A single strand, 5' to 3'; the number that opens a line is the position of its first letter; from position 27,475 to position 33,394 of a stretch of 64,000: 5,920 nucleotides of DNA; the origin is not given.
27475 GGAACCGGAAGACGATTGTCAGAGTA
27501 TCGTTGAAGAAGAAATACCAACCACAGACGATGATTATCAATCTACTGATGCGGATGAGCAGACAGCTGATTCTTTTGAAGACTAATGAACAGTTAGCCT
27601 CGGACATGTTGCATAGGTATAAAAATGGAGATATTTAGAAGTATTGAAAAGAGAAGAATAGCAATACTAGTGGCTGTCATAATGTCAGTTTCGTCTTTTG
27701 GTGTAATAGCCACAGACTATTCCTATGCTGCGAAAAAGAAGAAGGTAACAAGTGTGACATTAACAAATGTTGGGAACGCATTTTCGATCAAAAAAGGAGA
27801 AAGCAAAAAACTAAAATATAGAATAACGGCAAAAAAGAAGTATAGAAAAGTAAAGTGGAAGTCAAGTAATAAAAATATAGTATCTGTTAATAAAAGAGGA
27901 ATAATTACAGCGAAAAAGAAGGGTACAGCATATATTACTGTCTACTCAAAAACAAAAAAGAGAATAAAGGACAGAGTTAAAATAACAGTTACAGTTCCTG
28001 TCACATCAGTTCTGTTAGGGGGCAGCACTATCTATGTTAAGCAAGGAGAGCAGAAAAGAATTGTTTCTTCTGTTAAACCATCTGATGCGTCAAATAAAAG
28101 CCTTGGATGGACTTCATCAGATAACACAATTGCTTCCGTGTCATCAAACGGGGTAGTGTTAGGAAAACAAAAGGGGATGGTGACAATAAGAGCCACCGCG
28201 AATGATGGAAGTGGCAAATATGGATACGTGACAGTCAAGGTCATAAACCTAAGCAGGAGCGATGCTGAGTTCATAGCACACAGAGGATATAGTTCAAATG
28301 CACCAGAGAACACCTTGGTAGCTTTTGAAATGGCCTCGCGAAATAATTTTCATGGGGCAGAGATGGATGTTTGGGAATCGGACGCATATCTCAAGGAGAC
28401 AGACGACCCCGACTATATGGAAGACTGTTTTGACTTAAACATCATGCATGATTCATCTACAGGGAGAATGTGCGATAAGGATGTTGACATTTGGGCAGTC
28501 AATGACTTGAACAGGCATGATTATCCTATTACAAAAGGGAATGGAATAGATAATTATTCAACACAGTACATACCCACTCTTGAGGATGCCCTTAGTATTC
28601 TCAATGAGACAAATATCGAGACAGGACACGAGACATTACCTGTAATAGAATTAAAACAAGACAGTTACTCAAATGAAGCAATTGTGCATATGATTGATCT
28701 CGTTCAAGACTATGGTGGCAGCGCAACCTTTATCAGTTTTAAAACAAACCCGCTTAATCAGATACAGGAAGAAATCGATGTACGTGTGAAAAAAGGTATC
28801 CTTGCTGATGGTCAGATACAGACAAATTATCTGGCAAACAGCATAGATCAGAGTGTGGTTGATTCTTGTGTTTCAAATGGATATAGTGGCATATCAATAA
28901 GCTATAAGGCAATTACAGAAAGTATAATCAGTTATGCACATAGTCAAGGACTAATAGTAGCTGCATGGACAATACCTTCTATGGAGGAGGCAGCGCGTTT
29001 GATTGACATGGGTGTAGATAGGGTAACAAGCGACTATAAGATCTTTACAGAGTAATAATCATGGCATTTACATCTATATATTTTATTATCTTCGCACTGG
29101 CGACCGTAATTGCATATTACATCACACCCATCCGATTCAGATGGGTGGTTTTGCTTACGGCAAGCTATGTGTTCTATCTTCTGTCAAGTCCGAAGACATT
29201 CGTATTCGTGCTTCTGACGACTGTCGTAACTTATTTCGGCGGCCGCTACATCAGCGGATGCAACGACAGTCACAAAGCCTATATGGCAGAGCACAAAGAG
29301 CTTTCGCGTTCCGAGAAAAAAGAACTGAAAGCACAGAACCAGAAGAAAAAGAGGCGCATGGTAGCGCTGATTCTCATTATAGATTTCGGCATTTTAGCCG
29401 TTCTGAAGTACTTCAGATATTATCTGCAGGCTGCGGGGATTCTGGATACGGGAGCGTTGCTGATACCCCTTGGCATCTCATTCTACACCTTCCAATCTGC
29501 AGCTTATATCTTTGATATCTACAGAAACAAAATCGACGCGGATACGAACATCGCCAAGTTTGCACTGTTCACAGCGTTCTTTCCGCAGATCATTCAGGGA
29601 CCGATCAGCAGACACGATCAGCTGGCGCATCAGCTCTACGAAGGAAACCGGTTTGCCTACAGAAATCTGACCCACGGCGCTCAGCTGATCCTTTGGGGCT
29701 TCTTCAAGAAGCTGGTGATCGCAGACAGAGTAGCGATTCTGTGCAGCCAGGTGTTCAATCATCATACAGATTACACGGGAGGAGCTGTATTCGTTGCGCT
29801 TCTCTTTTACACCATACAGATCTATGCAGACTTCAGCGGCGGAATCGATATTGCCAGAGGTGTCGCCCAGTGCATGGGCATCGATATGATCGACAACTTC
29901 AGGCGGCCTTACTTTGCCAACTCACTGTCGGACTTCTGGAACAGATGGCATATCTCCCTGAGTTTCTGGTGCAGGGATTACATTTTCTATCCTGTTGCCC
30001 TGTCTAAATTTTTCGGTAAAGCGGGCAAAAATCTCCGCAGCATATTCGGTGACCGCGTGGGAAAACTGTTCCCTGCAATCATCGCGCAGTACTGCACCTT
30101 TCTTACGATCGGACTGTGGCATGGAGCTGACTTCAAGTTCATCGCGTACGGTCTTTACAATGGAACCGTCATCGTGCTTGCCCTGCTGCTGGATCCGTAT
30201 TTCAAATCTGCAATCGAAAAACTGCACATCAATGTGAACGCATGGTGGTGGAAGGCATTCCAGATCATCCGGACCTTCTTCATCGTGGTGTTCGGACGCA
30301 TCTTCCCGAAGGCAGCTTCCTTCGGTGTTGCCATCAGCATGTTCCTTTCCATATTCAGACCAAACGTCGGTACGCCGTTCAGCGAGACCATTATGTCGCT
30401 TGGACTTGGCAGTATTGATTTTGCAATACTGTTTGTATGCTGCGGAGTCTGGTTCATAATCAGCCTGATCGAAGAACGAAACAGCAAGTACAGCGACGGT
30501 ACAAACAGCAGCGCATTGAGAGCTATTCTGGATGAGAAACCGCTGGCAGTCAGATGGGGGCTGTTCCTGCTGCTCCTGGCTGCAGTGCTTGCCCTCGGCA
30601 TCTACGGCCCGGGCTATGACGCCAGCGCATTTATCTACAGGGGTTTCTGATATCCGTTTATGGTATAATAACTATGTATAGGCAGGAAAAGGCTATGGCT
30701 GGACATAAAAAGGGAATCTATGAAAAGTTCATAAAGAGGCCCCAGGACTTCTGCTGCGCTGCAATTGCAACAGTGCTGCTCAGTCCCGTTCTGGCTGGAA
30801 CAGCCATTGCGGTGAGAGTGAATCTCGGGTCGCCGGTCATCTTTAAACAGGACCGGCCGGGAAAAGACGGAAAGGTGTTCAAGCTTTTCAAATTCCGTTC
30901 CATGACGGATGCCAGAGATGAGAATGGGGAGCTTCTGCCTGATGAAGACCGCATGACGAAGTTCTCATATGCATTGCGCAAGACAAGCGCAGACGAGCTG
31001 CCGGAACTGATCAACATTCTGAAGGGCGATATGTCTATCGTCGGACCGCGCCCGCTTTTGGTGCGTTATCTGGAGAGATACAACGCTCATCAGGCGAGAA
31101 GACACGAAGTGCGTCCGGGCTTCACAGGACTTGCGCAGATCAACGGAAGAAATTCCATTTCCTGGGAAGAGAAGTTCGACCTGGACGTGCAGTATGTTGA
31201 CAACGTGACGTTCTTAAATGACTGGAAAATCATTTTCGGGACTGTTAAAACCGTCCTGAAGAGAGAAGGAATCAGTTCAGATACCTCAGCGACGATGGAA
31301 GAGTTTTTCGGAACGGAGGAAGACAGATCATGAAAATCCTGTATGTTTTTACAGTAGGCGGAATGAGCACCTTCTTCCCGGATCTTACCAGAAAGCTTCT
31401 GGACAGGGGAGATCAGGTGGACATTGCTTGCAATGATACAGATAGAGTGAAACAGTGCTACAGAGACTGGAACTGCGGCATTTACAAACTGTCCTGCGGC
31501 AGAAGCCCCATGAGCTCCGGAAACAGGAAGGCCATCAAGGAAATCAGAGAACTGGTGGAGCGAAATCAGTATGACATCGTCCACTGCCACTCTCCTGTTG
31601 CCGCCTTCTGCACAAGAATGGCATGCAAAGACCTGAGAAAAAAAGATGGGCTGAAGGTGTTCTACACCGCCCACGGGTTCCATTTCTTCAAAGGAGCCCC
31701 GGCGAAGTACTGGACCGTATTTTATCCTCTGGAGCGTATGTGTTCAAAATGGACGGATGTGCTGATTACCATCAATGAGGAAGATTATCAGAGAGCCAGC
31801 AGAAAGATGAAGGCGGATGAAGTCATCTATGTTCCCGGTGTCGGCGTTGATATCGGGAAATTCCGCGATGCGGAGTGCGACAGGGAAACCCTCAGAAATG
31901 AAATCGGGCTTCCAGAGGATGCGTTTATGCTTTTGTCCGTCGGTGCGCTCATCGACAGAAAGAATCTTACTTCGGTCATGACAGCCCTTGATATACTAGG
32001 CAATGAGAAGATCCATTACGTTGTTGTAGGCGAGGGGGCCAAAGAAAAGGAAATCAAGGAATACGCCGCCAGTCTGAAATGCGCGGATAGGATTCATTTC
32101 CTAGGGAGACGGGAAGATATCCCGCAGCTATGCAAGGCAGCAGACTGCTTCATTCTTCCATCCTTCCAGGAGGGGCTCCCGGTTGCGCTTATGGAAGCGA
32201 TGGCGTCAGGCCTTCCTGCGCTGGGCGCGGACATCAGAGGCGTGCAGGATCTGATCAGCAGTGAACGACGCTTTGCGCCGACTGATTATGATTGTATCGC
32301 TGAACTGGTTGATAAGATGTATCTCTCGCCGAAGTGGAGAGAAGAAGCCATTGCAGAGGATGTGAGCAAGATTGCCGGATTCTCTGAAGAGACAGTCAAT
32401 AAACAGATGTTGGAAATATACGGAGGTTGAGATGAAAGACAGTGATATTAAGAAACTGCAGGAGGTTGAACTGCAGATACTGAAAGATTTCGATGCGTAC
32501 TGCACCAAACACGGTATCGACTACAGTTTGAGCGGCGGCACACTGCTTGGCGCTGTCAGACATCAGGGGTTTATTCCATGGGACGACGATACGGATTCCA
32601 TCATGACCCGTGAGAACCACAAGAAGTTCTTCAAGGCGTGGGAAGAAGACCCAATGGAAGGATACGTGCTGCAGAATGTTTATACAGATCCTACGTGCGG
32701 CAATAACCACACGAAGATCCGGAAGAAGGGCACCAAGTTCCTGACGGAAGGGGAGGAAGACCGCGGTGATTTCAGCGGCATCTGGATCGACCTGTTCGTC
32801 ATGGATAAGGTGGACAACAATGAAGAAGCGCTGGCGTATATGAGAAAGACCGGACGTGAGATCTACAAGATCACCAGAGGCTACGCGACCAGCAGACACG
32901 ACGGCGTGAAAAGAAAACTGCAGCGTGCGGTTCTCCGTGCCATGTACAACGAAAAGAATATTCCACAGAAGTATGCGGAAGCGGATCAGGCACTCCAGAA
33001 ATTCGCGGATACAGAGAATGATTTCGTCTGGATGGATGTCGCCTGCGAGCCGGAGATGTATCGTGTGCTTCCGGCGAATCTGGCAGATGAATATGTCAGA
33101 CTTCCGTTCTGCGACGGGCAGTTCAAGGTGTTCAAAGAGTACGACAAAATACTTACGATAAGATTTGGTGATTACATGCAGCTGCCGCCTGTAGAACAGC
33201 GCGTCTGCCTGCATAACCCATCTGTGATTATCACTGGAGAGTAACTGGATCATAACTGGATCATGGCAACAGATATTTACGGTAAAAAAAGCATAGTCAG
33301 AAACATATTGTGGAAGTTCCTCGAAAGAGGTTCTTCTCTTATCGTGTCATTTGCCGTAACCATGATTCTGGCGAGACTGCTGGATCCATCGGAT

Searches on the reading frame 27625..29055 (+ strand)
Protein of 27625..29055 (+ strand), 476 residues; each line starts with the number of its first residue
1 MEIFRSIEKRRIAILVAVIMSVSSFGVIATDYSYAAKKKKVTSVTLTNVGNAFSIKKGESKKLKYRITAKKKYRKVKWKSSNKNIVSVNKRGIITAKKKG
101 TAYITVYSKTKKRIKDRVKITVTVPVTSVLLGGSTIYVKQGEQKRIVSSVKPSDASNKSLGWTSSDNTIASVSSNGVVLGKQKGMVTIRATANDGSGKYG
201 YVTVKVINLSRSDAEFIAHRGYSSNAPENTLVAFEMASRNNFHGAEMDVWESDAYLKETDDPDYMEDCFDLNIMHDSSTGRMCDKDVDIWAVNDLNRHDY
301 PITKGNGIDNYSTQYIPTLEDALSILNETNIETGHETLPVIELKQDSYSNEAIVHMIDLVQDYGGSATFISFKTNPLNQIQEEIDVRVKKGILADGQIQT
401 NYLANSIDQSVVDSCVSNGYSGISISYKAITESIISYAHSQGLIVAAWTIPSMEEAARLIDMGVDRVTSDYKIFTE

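Call 23: search_protein_families(library=pfam, proteins=[window:27625-29055:+], max_evalue=0.001)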
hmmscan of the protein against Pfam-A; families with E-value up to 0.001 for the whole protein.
window:27625-29055:+ (476 aa): 3 families
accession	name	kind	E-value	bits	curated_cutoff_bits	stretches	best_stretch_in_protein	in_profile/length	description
PF02368.24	Big_2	-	8.7e-24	83.7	22.8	2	126-198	2-74/79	Bacterial Ig-like domain (group 2)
PF03009.23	GDPD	-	5.5e-21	76.2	23.6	2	273-471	41-241/244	Glycerophosphoryl diester phosphodiesterase family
PF22359.2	Big-like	-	0.00075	20.1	27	0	84-106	11-33/48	Bacterial Ig-like domain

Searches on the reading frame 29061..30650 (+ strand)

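Call 23: search_protein_families(library=pfam, proteins=[window:29061-30650:+], max_evalue=0.001)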
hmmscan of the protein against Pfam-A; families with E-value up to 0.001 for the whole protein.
window:29061-30650:+ (529 aa): 1 family
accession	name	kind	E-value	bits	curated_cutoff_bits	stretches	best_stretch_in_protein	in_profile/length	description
PF03062.24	MBOAT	-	6.7e-13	49.1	27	1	161-382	78-302/337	MBOAT, membrane-bound O-acyltransferase family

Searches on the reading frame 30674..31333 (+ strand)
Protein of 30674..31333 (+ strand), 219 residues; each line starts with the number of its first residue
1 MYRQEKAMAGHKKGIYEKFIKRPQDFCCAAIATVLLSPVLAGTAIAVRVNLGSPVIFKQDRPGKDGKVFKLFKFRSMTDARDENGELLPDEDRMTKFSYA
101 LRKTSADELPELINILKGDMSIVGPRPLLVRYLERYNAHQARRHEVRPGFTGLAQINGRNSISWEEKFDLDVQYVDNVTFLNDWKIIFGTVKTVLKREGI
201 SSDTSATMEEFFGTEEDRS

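Call 23: search_protein_families(library=pfam, proteins=[window:30674-31333:+], max_evalue=0.001)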
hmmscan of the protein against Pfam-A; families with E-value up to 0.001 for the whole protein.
window:30674-31333:+ (219 aa): 1 family
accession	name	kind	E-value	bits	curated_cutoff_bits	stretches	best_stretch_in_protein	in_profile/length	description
PF02397.22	Bac_transf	-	5.1e-59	199.2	27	1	21-196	1-179/179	Bacterial sugar transferase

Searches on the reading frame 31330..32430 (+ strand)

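Call 23: search_protein_families(library=pfam, proteins=[window:31330-32430:+], max_evalue=0.001)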
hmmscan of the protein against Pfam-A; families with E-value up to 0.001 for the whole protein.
window:31330-32430:+ (366 aa): 6 families
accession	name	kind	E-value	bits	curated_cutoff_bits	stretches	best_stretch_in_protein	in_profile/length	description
PF00534.26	Glycos_transf_1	-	2.8e-31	108.8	26.4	1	184-340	1-165/172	Glycosyl transferases group 1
PF13692.12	Glyco_trans_1_4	-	1.9e-24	87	27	1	200-328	3-137/142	Glycosyl transferases group 1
PF13439.12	Glyco_transf_4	-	1.8e-18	67.6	28.5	1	9-174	1-167/170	Glycosyltransferase Family 4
PF13579.12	Glyco_trans_4_4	-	2.3e-14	54.5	29.7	1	10-169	1-156/158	Glycosyl transferase 4-like domain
PF13477.12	Glyco_trans_4_2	-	3.1e-14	53.8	23.4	1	2-148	1-138/139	Glycosyl transferase 4-like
PF20706.3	GT4-conflict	-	9.6e-06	25.2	26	1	240-345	250-351/385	Family 4 Glycosyltransferase in conflict systems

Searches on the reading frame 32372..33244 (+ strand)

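Call 23: search_protein_families(library=pfam, proteins=[window:32372-33244:+], max_evalue=0.001)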
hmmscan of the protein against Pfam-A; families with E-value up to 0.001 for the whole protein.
window:32372-33244:+ (290 aa): 1 family
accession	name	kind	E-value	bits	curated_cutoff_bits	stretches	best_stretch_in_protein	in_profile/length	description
PF04991.19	LicD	-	2e-37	129.9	22.6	1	44-266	1-227/227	LicD family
